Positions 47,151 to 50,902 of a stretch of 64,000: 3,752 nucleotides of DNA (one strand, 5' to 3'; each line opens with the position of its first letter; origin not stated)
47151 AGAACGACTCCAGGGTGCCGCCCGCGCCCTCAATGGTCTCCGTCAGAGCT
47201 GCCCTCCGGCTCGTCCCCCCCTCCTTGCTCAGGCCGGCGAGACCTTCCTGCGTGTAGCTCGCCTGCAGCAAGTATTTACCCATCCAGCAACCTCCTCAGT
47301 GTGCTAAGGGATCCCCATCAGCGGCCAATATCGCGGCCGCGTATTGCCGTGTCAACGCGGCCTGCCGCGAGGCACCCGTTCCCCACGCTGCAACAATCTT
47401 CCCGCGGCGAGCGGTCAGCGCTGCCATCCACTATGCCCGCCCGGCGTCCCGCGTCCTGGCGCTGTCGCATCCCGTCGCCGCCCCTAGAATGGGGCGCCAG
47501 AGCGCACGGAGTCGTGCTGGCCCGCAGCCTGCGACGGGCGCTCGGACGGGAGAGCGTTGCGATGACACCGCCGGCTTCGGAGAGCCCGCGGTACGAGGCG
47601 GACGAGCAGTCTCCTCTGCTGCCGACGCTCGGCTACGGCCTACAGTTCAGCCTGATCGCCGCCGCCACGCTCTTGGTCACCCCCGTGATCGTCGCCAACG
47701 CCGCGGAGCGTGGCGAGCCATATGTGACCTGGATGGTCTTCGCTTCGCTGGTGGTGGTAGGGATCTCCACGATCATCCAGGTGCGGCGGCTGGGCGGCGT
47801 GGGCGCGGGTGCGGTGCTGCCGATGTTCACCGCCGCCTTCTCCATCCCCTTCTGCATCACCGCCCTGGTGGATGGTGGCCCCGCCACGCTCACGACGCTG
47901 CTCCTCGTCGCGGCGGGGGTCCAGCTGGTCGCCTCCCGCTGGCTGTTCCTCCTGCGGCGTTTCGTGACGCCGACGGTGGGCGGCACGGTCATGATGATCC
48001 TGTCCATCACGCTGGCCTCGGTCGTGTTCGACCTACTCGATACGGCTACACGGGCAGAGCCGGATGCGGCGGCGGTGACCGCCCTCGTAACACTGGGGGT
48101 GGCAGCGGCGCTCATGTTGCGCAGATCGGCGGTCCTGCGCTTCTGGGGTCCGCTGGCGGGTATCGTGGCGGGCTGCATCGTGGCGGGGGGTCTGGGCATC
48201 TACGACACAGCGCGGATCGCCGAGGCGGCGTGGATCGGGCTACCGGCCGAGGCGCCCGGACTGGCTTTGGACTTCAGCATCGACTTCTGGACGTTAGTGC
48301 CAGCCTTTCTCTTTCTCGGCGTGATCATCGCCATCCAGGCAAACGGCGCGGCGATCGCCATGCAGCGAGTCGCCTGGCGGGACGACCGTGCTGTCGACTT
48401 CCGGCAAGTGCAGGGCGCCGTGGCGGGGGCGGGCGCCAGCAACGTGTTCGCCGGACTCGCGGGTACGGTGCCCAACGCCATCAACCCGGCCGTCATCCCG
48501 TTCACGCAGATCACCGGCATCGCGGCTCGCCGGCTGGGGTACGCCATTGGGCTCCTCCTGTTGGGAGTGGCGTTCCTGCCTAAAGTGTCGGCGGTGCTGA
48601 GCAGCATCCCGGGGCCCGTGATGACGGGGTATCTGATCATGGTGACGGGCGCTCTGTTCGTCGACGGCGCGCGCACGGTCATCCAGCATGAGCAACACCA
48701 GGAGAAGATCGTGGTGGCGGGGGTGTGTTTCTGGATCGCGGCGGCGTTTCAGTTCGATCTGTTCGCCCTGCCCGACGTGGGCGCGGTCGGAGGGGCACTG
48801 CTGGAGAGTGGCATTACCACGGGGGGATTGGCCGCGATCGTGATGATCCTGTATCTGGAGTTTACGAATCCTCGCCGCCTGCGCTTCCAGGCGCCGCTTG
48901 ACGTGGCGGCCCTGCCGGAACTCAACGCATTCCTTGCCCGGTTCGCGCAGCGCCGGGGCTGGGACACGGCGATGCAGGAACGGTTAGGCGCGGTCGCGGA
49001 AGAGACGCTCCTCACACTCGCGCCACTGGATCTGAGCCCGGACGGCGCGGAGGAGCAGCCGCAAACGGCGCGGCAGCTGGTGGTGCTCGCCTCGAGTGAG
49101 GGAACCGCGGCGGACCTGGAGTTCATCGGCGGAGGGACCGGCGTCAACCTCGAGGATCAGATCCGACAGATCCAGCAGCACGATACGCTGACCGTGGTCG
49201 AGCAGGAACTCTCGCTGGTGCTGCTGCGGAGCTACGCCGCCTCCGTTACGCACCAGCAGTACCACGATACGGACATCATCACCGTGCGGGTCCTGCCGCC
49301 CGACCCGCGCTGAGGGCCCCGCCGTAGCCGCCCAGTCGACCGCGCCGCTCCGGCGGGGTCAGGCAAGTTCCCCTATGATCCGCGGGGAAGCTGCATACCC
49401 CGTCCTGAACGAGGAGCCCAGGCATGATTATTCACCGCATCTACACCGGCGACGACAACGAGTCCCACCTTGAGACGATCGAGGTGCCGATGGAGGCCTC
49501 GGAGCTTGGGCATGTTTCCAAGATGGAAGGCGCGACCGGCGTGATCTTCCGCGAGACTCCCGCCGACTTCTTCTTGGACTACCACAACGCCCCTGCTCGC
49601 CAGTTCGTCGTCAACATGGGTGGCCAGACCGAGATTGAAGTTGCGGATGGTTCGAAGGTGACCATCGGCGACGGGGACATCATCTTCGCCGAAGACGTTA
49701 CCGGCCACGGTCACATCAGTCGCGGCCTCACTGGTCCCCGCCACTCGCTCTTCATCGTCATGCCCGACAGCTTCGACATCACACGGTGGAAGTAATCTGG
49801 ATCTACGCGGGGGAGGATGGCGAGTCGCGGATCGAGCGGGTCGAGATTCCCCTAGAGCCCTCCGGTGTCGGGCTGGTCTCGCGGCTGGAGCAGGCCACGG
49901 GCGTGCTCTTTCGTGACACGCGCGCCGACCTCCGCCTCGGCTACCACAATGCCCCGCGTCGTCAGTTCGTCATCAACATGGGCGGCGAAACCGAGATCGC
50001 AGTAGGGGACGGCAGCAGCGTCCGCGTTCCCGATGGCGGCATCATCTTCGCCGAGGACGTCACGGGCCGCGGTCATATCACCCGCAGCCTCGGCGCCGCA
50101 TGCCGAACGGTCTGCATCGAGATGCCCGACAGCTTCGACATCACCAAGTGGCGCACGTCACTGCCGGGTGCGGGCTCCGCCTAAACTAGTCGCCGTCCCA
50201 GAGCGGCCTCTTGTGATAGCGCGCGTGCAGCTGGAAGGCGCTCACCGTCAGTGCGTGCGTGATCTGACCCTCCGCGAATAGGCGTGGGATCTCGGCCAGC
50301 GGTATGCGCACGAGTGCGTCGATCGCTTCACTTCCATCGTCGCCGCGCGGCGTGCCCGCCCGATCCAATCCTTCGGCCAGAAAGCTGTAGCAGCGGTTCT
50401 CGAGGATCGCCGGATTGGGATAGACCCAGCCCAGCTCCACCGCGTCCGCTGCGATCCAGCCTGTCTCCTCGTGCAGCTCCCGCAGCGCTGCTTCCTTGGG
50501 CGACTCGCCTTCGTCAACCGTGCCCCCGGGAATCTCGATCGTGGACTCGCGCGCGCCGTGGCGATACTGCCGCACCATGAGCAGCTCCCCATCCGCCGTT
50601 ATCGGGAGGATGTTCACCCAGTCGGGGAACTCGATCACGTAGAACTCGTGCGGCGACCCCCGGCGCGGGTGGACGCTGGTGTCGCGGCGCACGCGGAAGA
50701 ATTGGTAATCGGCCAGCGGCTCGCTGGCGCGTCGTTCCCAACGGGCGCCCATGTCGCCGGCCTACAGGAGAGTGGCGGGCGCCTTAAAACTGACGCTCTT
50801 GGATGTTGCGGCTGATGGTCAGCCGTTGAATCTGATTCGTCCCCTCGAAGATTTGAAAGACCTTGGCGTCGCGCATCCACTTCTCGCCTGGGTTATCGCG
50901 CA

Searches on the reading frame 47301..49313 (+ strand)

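Call 80: search_protein_families(library=pfam, proteins=[window:47301-49313:+], max_evalue=0.0001)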
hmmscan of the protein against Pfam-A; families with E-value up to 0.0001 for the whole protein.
window:47301-49313:+ (670 aa): 1 family
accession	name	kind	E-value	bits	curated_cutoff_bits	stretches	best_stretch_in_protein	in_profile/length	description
PF00860.26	Xan_ur_permease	-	2.8e-28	99.2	27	1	111-477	5-377/389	Permease family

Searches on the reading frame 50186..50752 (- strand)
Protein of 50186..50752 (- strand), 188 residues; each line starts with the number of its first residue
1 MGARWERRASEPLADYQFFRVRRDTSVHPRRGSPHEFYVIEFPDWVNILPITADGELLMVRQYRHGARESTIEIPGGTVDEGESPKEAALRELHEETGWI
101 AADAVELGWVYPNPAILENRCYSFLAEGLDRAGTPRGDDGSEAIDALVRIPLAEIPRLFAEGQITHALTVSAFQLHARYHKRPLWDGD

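Call 80: search_protein_families(library=pfam, proteins=[window:50186-50752:-], max_evalue=0.0001)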
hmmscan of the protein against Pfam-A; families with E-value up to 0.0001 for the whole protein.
window:50186-50752:- (188 aa): 1 family
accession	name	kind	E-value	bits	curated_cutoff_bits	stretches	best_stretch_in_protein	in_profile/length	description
PF00293.34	NUDIX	-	3.8e-18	66.2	21.1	1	46-156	6-120/134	NUDIX domain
